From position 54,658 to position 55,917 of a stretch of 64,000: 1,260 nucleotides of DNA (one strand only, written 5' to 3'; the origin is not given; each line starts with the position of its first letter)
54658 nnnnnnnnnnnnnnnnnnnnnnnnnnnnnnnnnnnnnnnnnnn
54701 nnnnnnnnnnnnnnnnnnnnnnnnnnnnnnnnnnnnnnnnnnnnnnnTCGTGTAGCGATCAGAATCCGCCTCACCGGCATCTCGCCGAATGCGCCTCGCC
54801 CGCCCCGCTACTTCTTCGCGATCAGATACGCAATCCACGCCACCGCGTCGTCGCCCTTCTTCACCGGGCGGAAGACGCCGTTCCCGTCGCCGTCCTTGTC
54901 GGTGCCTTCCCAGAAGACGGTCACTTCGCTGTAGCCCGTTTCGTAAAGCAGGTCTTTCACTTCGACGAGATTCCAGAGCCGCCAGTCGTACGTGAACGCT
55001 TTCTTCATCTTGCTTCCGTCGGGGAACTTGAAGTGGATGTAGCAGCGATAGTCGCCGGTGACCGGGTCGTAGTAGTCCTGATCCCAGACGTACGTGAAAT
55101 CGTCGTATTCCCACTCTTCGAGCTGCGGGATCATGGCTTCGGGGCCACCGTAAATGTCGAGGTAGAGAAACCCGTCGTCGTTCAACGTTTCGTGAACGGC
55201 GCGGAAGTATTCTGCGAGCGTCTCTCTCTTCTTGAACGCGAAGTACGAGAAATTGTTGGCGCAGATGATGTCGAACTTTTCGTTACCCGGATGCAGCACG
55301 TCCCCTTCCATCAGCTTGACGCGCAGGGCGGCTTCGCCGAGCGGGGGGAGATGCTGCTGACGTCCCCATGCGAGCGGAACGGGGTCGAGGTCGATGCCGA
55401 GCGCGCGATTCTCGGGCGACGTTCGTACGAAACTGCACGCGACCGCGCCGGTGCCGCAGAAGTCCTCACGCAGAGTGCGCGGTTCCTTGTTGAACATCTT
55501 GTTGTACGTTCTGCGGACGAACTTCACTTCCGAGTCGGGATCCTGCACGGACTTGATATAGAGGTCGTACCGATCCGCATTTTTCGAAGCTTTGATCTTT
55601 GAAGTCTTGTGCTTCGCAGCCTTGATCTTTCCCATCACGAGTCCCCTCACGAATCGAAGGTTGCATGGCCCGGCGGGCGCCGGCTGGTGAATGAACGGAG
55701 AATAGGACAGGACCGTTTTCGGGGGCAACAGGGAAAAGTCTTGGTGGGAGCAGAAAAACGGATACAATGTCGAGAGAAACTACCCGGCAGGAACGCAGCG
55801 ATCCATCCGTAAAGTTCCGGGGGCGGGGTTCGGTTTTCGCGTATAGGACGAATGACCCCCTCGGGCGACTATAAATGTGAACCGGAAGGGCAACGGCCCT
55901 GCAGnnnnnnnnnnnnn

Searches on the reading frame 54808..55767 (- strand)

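Call 70: search_protein_families(library=pfam, proteins=[window:54808-55767:-], max_evalue=0.001)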
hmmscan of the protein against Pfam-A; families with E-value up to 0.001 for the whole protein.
window:54808-55767:- (319 aa): 3 families
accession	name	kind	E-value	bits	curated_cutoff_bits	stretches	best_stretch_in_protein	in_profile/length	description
PF08242.18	Methyltransf_12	-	1.3e-07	32.7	30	1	104-201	5-98/98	Methyltransferase domain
PF13649.12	Methyltransf_25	-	8.7e-07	30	27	1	104-191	6-93/97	Methyltransferase domain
PF08241.18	Methyltransf_11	-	7.3e-05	23.8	21.2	1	104-202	5-94/95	Methyltransferase domain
